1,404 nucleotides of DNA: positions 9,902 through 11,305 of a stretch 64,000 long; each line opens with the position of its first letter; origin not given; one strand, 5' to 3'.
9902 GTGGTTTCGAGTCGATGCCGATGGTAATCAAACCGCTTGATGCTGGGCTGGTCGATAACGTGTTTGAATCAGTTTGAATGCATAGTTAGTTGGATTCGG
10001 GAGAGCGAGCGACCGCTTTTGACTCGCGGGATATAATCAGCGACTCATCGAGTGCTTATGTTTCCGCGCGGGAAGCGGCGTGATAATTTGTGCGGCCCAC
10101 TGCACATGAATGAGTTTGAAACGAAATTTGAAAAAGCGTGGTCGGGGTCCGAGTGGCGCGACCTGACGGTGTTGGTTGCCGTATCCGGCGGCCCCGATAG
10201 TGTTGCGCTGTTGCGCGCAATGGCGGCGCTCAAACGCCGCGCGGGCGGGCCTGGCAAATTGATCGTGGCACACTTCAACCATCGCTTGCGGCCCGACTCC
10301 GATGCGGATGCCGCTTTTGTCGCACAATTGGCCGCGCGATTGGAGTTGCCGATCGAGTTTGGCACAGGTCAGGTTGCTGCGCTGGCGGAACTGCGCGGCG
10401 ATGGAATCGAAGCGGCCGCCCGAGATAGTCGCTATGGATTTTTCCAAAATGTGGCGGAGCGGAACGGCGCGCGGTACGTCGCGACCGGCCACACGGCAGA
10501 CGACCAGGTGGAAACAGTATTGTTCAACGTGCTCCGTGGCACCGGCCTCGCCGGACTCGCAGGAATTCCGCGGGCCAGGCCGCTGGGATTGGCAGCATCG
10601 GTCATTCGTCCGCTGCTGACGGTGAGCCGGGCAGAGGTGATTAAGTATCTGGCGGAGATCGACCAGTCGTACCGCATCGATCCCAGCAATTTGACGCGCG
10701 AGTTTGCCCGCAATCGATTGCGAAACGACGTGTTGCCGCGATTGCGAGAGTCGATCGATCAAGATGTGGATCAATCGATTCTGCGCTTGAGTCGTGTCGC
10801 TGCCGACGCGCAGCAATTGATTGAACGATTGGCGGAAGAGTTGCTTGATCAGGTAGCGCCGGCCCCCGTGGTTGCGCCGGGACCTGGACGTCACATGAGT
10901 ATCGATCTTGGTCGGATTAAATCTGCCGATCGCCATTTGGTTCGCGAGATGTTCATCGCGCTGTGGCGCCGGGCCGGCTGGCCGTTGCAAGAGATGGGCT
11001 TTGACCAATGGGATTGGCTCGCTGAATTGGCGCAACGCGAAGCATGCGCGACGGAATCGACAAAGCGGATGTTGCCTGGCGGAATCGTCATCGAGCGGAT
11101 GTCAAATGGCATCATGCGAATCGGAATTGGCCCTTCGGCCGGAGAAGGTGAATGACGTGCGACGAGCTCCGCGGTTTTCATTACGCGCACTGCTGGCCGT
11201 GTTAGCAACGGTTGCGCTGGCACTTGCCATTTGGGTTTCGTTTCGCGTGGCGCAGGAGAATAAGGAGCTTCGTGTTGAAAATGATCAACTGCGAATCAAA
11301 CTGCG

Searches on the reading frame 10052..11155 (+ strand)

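Call 64: search_protein_families(library=pfam, proteins=[window:10052-11155:+], max_evalue=0.001)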
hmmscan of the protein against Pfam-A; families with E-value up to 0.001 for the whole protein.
window:10052-11155:+ (367 aa): 1 family
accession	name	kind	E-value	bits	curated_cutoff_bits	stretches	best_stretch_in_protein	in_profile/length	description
PF01171.26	ATP_bind_3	-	4.3e-51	173.7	27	1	40-225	2-181/182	PP-loop family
